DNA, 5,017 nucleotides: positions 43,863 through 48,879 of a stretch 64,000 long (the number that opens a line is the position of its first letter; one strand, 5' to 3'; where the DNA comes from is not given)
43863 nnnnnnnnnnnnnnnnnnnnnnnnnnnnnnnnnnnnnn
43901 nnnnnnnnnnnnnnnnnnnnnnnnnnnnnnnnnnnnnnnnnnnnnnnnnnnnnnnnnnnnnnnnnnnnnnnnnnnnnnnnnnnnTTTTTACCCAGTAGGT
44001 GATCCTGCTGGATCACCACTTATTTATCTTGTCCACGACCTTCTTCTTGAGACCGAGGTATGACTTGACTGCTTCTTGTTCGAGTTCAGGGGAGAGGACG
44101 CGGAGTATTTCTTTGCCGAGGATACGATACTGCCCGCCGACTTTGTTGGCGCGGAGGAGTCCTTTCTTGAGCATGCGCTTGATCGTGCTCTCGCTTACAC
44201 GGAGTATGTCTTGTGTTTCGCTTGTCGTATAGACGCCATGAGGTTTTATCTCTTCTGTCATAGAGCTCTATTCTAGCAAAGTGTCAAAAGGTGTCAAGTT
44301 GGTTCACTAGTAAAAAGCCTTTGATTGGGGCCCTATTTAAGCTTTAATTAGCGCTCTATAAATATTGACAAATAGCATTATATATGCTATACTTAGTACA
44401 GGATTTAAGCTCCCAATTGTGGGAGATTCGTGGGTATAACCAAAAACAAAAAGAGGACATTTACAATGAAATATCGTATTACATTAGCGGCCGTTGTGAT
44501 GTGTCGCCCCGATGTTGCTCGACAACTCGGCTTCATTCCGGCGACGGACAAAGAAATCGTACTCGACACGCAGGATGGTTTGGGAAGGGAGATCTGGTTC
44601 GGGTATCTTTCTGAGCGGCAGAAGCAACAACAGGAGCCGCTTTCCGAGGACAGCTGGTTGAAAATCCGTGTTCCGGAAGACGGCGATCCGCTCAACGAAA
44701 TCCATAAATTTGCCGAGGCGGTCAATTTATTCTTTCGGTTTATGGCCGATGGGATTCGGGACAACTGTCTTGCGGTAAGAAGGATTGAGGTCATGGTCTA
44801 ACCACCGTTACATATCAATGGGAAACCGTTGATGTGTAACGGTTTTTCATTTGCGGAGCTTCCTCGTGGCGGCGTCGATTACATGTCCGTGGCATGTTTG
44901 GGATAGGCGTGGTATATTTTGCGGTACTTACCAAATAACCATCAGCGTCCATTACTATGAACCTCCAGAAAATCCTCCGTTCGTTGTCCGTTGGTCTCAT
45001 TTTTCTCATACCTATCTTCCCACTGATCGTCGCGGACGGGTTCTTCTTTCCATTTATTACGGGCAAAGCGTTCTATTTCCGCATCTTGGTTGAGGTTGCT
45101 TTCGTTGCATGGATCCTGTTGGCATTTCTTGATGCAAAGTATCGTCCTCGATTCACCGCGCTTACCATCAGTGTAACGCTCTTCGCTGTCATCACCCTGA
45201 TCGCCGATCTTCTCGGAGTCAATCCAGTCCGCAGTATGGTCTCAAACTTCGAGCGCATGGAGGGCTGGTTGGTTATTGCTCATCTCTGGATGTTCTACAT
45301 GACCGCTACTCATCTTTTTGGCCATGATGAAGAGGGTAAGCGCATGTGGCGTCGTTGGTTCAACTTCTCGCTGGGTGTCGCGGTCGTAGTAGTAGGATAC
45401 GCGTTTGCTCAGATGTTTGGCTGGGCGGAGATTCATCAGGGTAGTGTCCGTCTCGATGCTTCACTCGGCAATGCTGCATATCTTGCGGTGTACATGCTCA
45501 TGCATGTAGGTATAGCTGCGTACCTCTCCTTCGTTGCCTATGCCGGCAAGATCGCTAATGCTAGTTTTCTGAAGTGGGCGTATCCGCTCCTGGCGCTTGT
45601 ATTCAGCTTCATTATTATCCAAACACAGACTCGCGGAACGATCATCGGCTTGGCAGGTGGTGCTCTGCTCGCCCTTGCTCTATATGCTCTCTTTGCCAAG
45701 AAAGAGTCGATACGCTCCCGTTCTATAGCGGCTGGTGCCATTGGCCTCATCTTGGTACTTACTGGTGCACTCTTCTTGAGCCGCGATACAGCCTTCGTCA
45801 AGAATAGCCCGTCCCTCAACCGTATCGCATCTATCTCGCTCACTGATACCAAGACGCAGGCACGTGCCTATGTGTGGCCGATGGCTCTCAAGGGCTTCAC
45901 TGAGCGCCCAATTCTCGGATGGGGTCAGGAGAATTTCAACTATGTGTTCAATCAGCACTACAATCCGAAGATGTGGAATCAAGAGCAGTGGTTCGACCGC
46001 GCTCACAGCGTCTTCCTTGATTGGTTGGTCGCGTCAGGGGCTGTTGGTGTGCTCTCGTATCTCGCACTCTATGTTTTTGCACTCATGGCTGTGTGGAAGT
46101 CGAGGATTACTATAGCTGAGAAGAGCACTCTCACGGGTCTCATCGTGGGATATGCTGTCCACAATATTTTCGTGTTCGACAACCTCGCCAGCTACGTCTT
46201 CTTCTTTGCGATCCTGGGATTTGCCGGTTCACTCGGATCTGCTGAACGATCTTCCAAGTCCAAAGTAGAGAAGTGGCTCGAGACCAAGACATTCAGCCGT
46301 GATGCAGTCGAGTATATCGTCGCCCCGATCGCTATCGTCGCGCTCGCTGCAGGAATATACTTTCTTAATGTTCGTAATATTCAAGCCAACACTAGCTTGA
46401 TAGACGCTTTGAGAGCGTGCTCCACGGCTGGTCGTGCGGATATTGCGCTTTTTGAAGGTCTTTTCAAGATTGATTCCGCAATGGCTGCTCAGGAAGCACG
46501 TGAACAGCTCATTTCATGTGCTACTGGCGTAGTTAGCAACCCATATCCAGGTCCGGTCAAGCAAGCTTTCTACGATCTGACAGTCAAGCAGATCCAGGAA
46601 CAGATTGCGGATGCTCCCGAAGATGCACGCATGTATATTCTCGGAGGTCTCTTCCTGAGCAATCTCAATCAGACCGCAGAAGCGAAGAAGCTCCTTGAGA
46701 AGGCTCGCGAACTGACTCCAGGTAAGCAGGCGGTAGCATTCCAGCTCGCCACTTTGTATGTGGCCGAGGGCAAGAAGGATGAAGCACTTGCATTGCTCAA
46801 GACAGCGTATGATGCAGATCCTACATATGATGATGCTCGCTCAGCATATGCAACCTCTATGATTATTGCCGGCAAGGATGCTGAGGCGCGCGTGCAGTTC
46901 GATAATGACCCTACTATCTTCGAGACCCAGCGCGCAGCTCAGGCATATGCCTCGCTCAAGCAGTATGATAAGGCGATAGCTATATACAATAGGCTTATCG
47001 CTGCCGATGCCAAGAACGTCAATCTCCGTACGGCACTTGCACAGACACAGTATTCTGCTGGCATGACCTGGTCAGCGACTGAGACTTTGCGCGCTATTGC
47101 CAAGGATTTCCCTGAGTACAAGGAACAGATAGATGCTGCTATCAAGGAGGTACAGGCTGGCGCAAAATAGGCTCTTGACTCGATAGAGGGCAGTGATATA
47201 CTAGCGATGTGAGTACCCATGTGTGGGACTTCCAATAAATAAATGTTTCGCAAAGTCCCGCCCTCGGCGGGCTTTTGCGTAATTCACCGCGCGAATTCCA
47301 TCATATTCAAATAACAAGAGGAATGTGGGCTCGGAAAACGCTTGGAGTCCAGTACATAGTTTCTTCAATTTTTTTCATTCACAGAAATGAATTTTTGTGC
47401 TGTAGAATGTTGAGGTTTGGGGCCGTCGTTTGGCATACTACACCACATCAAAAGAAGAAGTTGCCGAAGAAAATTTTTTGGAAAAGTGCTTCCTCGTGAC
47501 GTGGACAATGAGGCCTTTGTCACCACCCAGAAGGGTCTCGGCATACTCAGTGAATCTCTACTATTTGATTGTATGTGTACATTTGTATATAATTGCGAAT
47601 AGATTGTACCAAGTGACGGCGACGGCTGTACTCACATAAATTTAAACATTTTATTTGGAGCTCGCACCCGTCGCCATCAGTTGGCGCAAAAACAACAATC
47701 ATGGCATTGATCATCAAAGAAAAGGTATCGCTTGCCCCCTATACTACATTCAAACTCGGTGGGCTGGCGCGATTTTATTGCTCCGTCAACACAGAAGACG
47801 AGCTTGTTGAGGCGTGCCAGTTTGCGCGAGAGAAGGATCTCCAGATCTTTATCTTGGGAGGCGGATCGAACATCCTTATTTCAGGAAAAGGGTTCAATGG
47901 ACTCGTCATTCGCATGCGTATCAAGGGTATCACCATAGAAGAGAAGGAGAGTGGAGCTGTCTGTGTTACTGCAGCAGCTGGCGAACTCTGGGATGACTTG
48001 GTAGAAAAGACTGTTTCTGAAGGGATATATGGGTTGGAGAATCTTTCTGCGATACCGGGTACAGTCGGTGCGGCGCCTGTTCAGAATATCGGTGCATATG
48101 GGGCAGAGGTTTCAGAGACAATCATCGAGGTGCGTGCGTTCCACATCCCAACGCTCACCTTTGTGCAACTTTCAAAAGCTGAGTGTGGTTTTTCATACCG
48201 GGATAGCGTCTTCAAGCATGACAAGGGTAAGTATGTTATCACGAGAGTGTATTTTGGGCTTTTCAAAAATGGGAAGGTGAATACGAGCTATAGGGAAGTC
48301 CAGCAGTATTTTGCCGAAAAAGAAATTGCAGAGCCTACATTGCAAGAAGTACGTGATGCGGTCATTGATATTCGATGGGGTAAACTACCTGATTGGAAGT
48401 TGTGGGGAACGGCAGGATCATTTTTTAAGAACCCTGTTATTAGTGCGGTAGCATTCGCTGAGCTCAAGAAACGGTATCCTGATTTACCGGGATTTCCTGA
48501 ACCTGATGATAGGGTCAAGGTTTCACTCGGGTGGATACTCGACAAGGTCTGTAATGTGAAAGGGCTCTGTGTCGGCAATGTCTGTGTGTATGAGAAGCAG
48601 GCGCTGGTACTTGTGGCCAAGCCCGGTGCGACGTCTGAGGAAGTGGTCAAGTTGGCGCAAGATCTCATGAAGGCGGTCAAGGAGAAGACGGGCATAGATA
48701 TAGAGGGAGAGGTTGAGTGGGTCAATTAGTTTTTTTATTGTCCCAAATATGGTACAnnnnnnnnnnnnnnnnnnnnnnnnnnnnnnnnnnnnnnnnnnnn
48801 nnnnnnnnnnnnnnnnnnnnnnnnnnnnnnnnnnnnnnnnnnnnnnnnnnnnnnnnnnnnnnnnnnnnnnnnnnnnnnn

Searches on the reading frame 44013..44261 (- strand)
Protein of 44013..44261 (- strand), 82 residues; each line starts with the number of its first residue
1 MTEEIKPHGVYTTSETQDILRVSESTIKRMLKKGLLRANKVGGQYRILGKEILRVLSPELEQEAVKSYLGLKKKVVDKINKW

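Call 63: search_protein_families(library=pfam, proteins=[window:44013-44261:-], max_evalue=0.01)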
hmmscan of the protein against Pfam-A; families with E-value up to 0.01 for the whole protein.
window:44013-44261:- (82 aa): 2 families
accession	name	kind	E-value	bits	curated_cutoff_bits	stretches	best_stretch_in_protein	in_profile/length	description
PF12728.13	HTH_17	-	4.7e-12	46.4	27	1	10-56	1-47/51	Helix-turn-helix domain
PF13411.12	MerR_1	-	0.00062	20.3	21.6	1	11-54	1-44/69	MerR HTH family regulatory protein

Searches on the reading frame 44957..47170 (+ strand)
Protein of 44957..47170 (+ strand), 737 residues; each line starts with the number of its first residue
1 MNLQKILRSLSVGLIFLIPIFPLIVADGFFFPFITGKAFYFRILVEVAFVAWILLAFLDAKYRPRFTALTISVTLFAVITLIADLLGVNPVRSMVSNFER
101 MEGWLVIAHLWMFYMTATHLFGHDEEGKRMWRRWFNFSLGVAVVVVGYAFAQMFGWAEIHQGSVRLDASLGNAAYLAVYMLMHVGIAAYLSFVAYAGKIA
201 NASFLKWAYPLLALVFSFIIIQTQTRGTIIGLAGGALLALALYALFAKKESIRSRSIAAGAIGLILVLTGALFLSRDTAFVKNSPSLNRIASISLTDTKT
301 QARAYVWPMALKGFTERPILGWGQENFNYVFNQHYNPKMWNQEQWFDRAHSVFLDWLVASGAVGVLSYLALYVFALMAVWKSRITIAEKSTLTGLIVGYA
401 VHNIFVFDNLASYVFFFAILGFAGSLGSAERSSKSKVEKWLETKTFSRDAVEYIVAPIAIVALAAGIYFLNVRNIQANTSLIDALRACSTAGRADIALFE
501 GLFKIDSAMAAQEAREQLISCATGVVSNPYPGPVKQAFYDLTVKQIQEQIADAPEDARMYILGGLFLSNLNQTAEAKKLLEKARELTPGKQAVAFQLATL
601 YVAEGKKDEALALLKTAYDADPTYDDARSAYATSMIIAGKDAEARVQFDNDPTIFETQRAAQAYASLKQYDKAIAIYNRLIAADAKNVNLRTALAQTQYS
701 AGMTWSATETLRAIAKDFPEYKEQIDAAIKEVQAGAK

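Call 5: search_protein_families(library=pfam, proteins=[window:44957-47170:+], max_evalue=0.01)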
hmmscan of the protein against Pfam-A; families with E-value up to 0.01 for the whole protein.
window:44957-47170:+ (737 aa): 19 families
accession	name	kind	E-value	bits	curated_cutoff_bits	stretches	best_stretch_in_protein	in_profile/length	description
PF04932.20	Wzy_C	-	5.3e-20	72.2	31.7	1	212-369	2-149/149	O-Antigen ligase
PF14559.12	TPR_19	-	5.5e-16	59.1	25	3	571-616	5-50/68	Tetratricopeptide repeat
PF13428.12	TPR_14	-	4.8e-11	42.6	23.5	2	658-696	5-43/44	Tetratricopeptide repeat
PF13181.12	TPR_8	-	6.4e-10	38.8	25.7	1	659-687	6-34/34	Tetratricopeptide repeat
PF12895.13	ANAPC3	-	7e-08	33.1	27.2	2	571-644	3-75/82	Anaphase-promoting complex, cyclosome, subunit 3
PF07719.23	TPR_2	-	1.2e-07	31.8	27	0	594-624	4-34/34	Tetratricopeptide repeat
PF13174.12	TPR_6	-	6.1e-06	27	26.3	0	659-682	5-28/33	Tetratricopeptide repeat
PF13432.12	TPR_16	-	7.9e-06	26.7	32.7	1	570-624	10-64/65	Tetratricopeptide repeat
PF25058.1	ARM_TT21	-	1.1e-05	25.9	27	1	554-636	54-139/155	Tetratricopeptide repeat protein 21 ARM repeat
PF13414.12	TPR_11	-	1.5e-05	25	26.8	1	662-702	2-42/42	TPR repeat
PF13424.12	TPR_12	-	1.6e-05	25.4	30.1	1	564-621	10-75/77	Tetratricopeptide repeat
PF23914.1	TPR_CcmH_CycH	-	2.1e-05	24.9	42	1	546-648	39-144/158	Cytochrome c-type biogenesis protein H TPR domain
PF00515.34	TPR_1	-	8.5e-05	22.6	27.8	0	661-681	8-28/34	Tetratricopeptide repeat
PF13431.12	TPR_17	-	0.00016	22.1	24.4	0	677-706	2-31/34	Tetratricopeptide repeat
PF24575.1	TPR_Slam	-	0.00024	21.9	35.2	0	650-700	44-93/104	Surface lipoprotein assembly modifier, N-terminal TPR repeats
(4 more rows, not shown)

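Call 62: search_solved_structures(query=window:44957-47170:+, max_evalue=0.1)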
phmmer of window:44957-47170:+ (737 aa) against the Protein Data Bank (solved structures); distinct sequences matched with E-value up to 0.1: 34.
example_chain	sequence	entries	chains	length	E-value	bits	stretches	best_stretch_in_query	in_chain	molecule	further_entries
8bu0_A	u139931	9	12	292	8e-07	30.8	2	534-687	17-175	Consensus tetratricopeptide repeat protein | Crystal structure of an 8-repeat consensus TPR superhelix with Zinc. | Monomer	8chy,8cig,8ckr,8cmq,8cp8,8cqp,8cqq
2pl2_A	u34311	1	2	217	3.2e-05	25.5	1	553-644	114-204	Hypothetical conserved protein TTC0263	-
9qhb_A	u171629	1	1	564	0.00012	23.6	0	534-709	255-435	Engineered tetratricopeptide repeat protein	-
1na0_A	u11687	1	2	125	0.00067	21.1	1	534-629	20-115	designed protein CTPR3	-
9qhc_A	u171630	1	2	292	0.0012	20.3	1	534-695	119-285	Engineered tetratricopeptide repeat protein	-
1w3b_A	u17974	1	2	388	0.0014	20.1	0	573-630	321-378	UDP-N-ACETYLGLUCOSAMINE--PEPTIDE N-ACETYLGLUCOSAMINYLTRANSFERASE 110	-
2fo7_A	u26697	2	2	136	0.002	19.6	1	535-622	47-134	SYNTHETIC CONSENSUS TPR PROTEIN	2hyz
8ch0_A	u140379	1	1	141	0.0024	19.3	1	535-622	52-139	Consensus tetratricopeptide repeat protein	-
2q7f_A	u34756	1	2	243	0.0026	19.2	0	555-628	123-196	YrrB protein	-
6eou_A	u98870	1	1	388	0.0032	18.9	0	573-630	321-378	UDP-N-acetylglucosamine--peptide N-acetylglucosaminyltransferase 110 kDa subunit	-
3as8_A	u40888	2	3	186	0.0067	17.8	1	535-650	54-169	Magnetosome protein MamA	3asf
5fzr_A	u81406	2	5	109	0.0081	17.6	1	568-644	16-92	DESIGNED TPR PROTEIN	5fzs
3asg_A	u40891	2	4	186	0.01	17.2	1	535-649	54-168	MamA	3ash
5fzq_A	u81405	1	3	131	0.011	17.1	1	568-644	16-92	DESIGNED TPR PROTEIN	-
2ho1_A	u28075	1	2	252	0.012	17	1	473-604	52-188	Type 4 fimbrial biogenesis protein PilF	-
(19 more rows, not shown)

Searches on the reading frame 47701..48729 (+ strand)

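Call 10: search_protein_families(library=pfam, proteins=[window:47701-48729:+], max_evalue=0.001)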
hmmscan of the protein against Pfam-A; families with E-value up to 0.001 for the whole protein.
window:47701-48729:+ (342 aa): 2 families
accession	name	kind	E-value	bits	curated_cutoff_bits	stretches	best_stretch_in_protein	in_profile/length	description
PF01565.28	FAD_binding_4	-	2.1e-24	86.2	26.4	1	26-146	4-128/139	FAD binding domain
PF02873.21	MurB_C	-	3.3e-19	69.4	27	1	216-341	1-99/99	UDP-N-acetylenolpyruvoylglucosamine reductase, C-terminal domain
